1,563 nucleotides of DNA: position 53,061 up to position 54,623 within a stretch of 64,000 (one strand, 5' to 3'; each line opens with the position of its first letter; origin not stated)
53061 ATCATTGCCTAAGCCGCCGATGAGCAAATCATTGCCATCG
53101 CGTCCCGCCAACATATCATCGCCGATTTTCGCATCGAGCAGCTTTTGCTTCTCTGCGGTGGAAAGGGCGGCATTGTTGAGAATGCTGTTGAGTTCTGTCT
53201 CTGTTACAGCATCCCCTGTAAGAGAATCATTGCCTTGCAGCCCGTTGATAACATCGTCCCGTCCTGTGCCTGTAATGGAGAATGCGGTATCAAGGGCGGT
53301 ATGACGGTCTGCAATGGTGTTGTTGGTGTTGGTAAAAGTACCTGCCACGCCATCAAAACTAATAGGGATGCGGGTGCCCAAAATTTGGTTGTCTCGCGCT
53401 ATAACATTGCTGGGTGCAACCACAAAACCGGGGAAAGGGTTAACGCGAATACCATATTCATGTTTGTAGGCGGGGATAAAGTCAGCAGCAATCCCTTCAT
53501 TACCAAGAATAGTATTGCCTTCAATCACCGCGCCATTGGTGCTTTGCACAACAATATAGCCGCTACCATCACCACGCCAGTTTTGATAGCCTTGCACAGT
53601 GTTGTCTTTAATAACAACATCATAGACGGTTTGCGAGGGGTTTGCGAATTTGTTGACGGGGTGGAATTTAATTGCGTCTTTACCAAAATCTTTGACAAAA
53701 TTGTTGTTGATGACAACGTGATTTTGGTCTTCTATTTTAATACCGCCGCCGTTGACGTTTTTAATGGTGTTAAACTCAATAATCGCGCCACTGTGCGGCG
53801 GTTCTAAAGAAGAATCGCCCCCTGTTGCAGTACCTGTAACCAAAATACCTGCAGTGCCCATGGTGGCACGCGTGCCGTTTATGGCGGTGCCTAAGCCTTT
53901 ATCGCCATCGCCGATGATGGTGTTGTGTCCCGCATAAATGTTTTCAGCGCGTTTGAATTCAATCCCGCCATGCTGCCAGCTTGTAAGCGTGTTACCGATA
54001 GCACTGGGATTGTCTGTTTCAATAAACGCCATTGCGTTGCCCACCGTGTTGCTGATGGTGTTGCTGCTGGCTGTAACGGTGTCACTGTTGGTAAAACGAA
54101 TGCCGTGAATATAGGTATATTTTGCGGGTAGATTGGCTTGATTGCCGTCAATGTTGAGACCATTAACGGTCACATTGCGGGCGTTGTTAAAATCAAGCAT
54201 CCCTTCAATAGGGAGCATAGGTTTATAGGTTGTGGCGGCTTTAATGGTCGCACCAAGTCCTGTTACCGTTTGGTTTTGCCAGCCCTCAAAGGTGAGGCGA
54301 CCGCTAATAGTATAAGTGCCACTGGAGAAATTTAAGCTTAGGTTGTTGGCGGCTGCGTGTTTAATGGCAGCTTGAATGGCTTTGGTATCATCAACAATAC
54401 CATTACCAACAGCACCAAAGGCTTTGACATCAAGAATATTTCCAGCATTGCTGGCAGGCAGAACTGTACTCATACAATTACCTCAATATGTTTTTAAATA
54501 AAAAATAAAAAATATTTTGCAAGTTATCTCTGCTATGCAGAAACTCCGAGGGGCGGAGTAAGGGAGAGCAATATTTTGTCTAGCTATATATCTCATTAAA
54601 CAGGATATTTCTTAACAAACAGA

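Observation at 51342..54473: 1043-aa beta-helix plus RTX-repeat exoprotein (AlgE/mannuronan-epimerase-like or adhesin/S-layer-like), with no adjacent type I secretion genes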

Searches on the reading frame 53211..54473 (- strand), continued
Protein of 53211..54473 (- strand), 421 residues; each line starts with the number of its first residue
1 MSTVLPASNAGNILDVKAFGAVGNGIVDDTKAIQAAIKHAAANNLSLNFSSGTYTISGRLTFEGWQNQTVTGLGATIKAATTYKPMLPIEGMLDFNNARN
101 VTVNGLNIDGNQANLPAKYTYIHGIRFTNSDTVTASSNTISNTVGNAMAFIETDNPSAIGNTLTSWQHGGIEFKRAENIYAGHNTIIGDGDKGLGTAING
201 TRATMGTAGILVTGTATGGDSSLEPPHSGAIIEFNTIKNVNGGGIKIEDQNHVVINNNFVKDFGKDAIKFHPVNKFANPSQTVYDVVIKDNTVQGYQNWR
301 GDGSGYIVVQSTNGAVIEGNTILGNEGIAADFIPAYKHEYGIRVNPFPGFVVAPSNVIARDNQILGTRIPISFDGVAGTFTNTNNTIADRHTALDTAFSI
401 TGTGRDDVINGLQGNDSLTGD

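Call 45: find_related_loci(query=A1, collection=genome_contigs, flank=10000)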
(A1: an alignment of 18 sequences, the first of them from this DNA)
Query A1 (405 aa) in genome_contigs; peptide patterns used: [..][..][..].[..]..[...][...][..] (x = any residue, [..] = any of these).
12 stretches matched a pattern; 5 encode a relative of the query (tblastn E <= 1e-3); 5 distinct loci.
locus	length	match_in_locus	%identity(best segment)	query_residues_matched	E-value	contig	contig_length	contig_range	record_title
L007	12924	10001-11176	56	14-403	4e-132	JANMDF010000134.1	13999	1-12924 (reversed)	MAG: Alphaproteobacteria bacterium isolate OTE_75_metabat_199 OTE_75_k141_2217844, whole genome shotgun sequence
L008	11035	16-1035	35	7-376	1e-39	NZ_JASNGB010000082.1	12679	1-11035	Deinococcus rhizophilus strain MIMF12 Scaffold82, whole genome shotgun sequence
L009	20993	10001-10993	34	14-374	3e-36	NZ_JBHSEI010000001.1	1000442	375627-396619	Deinococcus hohokamensis strain CCUG 55995 platanus_K_17_124_1, whole genome shotgun sequence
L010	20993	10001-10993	33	14-374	5e-36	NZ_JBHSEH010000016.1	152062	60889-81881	Deinococcus navajonensis strain CCUG 56029 platanus_K_default_16, whole genome shotgun sequence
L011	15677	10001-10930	31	14-347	9e-34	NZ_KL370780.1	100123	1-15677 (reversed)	Deinococcus marmoris DSM 12784 Q319DRAFT_scaffold00003.3, whole genome shotgun sequence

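Call 58: find_related_loci(query=A1, collection=metagenome_contigs, flank=10000)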
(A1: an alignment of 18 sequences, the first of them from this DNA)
Query A1 (405 aa) in metagenome_contigs; peptide patterns used: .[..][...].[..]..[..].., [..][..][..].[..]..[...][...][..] (x = any residue, [..] = any of these).
600 stretches matched a pattern (row limit reached: there are more); 155 encode a relative of the query (tblastn E <= 1e-3); the best 80 are kept; 80 distinct loci.
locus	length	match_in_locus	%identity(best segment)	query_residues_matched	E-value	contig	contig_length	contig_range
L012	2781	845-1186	36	4-125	3e-13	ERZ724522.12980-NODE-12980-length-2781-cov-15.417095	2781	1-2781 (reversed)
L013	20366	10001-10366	40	7-129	9e-12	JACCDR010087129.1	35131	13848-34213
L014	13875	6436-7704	36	13-115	5e-10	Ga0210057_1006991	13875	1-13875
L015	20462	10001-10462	31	1-155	7e-9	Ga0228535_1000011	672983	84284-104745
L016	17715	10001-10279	36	8-112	1e-8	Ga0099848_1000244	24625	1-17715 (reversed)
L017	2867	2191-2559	33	7-114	7e-8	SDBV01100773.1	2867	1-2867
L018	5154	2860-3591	25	14-267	8e-8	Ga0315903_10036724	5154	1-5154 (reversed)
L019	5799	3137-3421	36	7-104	1e-7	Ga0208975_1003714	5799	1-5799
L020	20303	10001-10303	35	13-112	1e-7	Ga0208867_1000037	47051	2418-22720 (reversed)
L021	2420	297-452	48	11-57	2e-7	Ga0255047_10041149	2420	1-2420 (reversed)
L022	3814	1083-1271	43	14-76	2e-7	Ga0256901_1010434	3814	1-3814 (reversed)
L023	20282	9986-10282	36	16-113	3e-7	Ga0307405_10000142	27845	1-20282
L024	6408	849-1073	42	14-91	3e-7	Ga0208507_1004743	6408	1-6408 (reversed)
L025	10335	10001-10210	39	12-72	5e-7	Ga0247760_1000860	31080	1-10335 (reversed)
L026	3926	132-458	31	12-115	4e-7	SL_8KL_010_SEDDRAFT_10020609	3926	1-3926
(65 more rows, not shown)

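Call 64: search_protein_families(library=pfam, proteins=[L009:1339-2604:+, L009:4241-5494:+, L009:5409-7331:+, L009:7268-8506:+, L009:8493-9785:+, L009:9782-11323:+, L009:11232-12200:+, L009:12227-13537:-, L009:14076-15269:-, L009:15149-16618:-], max_evalue=0.0001)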
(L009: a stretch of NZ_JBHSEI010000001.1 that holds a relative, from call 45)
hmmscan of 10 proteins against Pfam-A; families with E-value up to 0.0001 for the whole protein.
L009:1339-2604:+ (421 aa): 0 families

L009:4241-5494:+ (417 aa): 5 families
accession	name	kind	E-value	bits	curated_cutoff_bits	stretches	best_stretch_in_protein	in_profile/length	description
PF00534.26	Glycos_transf_1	-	6.4e-37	127.2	26.4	1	224-374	18-170/172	Glycosyl transferases group 1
PF13692.12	Glyco_trans_1_4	-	5.5e-35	121.1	27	1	224-360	4-140/142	Glycosyl transferases group 1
PF13439.12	Glyco_transf_4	-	4e-15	56.7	28.5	1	37-206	1-165/170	Glycosyltransferase Family 4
PF13579.12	Glyco_trans_4_4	-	2.1e-13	51.4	29.7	1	38-205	1-157/158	Glycosyl transferase 4-like domain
PF20706.3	GT4-conflict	-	3e-11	43.4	26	1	141-323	108-309/385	Family 4 Glycosyltransferase in conflict systems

L009:5409-7331:+ (640 aa): 4 families
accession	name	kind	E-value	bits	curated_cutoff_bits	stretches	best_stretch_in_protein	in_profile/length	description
PF00733.27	Asn_synthase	-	1.2e-77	262.4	21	1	258-630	2-353/354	Asparagine synthase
PF13537.11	GATase_7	-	5.1e-44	149.7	25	1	62-180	1-122/123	Glutamine amidotransferase domain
PF13522.11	GATase_6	-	3.7e-42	143.9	27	1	47-175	1-130/130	Glutamine amidotransferase domain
PF02540.23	NAD_synthase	-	1.5e-05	24.7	21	1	259-340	6-84/242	NAD synthase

L009:7268-8506:+ (412 aa): 6 families
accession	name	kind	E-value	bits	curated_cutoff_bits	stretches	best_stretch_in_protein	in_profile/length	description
PF00534.26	Glycos_transf_1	-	1.6e-32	112.8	26.4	1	222-380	11-171/172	Glycosyl transferases group 1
PF13692.12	Glyco_trans_1_4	-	4.7e-31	108.4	27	1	227-367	2-142/142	Glycosyl transferases group 1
PF13439.12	Glyco_transf_4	-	1.7e-12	48.2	28.5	1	96-215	48-168/170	Glycosyltransferase Family 4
PF13579.12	Glyco_trans_4_4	-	3.3e-09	37.7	29.7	1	38-212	23-158/158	Glycosyl transferase 4-like domain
PF20706.3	GT4-conflict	-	3.5e-06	26.7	26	1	176-347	140-327/385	Family 4 Glycosyltransferase in conflict systems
PF13524.12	Glyco_trans_1_2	-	1.1e-05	25.8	25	1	255-390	13-137/144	Glycosyl transferase-like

L009:8493-9785:+ (430 aa): 5 families
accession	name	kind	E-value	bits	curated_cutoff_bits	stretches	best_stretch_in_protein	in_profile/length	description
PF13692.12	Glyco_trans_1_4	-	6e-23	82.1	27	1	229-375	2-142/142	Glycosyl transferases group 1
PF00534.26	Glycos_transf_1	-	7.4e-16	58.6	26.4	1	229-387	16-170/172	Glycosyl transferases group 1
PF13579.12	Glyco_trans_4_4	-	2.7e-15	57.5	29.7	1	36-204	5-154/158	Glycosyl transferase 4-like domain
PF13439.12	Glyco_transf_4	-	2.5e-12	47.6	28.5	1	36-208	6-165/170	Glycosyltransferase Family 4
PF13524.12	Glyco_trans_1_2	-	7.3e-07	29.7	25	1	297-405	37-144/144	Glycosyl transferase-like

L009:9782-11323:+ (513 aa): 3 families
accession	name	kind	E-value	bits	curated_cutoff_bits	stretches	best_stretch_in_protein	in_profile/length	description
PF13229.12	Beta_helix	-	5.1e-17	62.4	25.9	2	183-338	2-139/158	Right handed beta helix region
PF12708.12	Pect-lyase_RHGA_epim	-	3.2e-15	57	27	1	74-245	2-182/213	Rhamnogalacturonase A/epimerase, pectate lyase-like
PF05048.19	NosD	-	2.4e-13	50.4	23.6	1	384-486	24-123/212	Periplasmic copper-binding protein (NosD)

L009:11232-12200:+ (322 aa): 0 families

L009:12227-13537:- (436 aa): 4 families
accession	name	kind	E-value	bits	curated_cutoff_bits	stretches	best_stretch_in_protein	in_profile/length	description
PF21135.2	DRL_cat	-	1.8e-55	187.9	27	1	159-320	1-164/164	Oxidoreductase DRL, catalytic domain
PF08666.17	SAF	-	5.7e-08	33.6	21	1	346-408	3-62/63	SAF domain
PF01408.29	GFO_IDH_MocA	-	1.3e-05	26.3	24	1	18-128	1-89/120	Oxidoreductase family, NAD-binding Rossmann fold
PF03447.22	NAD_binding_3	-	3.2e-05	25.1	24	1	24-139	1-98/116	Homoserine dehydrogenase, NAD binding domain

L009:14076-15269:- (397 aa): 5 families
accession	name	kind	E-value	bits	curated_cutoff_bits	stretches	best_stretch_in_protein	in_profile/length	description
PF01370.27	Epimerase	-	2.6e-41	142.1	20.9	1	42-275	1-240/240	NAD dependent epimerase/dehydratase family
PF16363.11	GDP_Man_Dehyd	-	4e-14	53.2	27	1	43-286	1-258/332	GDP-mannose 4,6 dehydratase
PF04321.23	RmlD_sub_bind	-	3e-13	50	27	1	40-275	1-213/287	RmlD substrate binding domain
PF01073.25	3Beta_HSD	-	5.6e-10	39.2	22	1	43-277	1-251/280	3-beta hydroxysteroid dehydrogenase/isomerase family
PF05368.20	NmrA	-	1.5e-05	25.2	27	1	41-206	4-151/298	NmrA-like family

L009:15149-16618:- (489 aa): 3 families
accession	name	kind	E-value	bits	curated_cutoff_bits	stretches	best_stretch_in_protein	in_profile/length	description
PF01266.30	DAO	-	5.8e-64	217.3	27.9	1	83-471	1-353/353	FAD dependent oxidoreductase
PF00890.30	FAD_binding_2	-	8.9e-09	35.5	20.4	1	83-257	1-174/414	FAD binding domain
PF13450.12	NAD_binding_8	-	8.9e-07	29.5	21.9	1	86-119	1-32/68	NAD(P)-binding Rossmann-like domain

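Call 73: search_protein_families(library=pfam, proteins=[L004:8560-10017:-, L004:10139-11605:-], max_evalue=0.001)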
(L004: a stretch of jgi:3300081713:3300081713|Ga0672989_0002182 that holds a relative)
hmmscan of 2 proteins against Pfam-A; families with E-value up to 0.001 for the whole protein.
L004:8560-10017:- (485 aa): 2 families
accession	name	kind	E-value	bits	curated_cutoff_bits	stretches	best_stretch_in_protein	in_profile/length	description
PF16841.11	CBM60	-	2.9e-18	66.6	28.2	2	51-145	2-82/91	Ca-dependent carbohydrate-binding module xylan-binding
PF00353.25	HemolysinCabind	-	1.5e-16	60.4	23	2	180-206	4-30/36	RTX calcium-binding nonapeptide repeat (4 copies)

L004:10139-11605:- (488 aa): 2 families
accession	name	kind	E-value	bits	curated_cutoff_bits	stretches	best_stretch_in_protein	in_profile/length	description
PF13440.11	Polysacc_synt_3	-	1.1e-14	54.8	23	1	25-329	1-289/293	Polysaccharide biosynthesis protein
PF01943.22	Polysacc_synt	-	2e-14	54.1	28.2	1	2-280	2-272/274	Polysaccharide biosynthesis protein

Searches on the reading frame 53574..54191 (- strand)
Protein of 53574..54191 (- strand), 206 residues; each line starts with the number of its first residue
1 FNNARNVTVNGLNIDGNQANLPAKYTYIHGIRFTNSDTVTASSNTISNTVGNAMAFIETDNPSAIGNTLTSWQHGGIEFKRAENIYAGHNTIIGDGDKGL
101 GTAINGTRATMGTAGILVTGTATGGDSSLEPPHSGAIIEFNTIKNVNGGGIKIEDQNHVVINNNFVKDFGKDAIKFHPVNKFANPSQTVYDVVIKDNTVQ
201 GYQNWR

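Call 49: search_solved_structures(query=A2, max_evalue=1, show_alignments=5)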
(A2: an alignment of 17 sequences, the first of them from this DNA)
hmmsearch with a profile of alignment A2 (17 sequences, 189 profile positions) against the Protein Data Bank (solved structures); distinct sequences matched with E-value up to 1: 28.
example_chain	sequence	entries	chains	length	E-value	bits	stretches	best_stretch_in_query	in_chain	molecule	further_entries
5lw3_A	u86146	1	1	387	1.4e-06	31.3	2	4-119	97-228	Poly(beta-D-mannuronate) C5 epimerase 6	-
8yk2_B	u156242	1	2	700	2.3e-06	30.7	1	35-151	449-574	Alpha-galactosidase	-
8yk3_A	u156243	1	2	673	2.6e-06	30.5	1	35-151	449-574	Alpha-galactosidase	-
8yk1_A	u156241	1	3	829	4.2e-06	29.8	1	35-151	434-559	Alpha-galactosidase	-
2pyg_A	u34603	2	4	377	1.8e-05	27.7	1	4-92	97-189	Poly(beta-D-mannuronate) C5 epimerase 4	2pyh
7jwf_A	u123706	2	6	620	5e-05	26.3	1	24-76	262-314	Glycoside hydrolase family 110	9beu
7jw4_A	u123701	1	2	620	5.1e-05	26.3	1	24-76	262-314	Glycoside hydrolase family 110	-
7c7d_A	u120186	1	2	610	8.9e-05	25.5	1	90-183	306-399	alpha-1,3-glucanase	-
4nk8_A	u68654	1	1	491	0.00049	23.1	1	25-93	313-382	Poly(beta-D-mannuronate) C5 epimerase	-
4ozy_A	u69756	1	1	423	0.00049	23.1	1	25-94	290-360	Poly(beta-D-mannuronate) C5 epimerase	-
4ozz_A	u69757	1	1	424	0.00051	23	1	25-94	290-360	Poly(beta-D-mannuronate) C5 epimerase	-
4nk6_A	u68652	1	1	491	0.00071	22.5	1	25-93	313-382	Poly(beta-D-mannuronate) C5 epimerase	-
1idj_A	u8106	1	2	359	0.0017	21.3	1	28-149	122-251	PECTIN LYASE A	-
7b8b_A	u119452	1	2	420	0.0042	20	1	24-99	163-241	Polygalacturonase ADPG2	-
4c2l_A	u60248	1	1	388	0.0071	19.3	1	3-111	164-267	ENDO-XYLOGALACTURONAN HYDROLASE A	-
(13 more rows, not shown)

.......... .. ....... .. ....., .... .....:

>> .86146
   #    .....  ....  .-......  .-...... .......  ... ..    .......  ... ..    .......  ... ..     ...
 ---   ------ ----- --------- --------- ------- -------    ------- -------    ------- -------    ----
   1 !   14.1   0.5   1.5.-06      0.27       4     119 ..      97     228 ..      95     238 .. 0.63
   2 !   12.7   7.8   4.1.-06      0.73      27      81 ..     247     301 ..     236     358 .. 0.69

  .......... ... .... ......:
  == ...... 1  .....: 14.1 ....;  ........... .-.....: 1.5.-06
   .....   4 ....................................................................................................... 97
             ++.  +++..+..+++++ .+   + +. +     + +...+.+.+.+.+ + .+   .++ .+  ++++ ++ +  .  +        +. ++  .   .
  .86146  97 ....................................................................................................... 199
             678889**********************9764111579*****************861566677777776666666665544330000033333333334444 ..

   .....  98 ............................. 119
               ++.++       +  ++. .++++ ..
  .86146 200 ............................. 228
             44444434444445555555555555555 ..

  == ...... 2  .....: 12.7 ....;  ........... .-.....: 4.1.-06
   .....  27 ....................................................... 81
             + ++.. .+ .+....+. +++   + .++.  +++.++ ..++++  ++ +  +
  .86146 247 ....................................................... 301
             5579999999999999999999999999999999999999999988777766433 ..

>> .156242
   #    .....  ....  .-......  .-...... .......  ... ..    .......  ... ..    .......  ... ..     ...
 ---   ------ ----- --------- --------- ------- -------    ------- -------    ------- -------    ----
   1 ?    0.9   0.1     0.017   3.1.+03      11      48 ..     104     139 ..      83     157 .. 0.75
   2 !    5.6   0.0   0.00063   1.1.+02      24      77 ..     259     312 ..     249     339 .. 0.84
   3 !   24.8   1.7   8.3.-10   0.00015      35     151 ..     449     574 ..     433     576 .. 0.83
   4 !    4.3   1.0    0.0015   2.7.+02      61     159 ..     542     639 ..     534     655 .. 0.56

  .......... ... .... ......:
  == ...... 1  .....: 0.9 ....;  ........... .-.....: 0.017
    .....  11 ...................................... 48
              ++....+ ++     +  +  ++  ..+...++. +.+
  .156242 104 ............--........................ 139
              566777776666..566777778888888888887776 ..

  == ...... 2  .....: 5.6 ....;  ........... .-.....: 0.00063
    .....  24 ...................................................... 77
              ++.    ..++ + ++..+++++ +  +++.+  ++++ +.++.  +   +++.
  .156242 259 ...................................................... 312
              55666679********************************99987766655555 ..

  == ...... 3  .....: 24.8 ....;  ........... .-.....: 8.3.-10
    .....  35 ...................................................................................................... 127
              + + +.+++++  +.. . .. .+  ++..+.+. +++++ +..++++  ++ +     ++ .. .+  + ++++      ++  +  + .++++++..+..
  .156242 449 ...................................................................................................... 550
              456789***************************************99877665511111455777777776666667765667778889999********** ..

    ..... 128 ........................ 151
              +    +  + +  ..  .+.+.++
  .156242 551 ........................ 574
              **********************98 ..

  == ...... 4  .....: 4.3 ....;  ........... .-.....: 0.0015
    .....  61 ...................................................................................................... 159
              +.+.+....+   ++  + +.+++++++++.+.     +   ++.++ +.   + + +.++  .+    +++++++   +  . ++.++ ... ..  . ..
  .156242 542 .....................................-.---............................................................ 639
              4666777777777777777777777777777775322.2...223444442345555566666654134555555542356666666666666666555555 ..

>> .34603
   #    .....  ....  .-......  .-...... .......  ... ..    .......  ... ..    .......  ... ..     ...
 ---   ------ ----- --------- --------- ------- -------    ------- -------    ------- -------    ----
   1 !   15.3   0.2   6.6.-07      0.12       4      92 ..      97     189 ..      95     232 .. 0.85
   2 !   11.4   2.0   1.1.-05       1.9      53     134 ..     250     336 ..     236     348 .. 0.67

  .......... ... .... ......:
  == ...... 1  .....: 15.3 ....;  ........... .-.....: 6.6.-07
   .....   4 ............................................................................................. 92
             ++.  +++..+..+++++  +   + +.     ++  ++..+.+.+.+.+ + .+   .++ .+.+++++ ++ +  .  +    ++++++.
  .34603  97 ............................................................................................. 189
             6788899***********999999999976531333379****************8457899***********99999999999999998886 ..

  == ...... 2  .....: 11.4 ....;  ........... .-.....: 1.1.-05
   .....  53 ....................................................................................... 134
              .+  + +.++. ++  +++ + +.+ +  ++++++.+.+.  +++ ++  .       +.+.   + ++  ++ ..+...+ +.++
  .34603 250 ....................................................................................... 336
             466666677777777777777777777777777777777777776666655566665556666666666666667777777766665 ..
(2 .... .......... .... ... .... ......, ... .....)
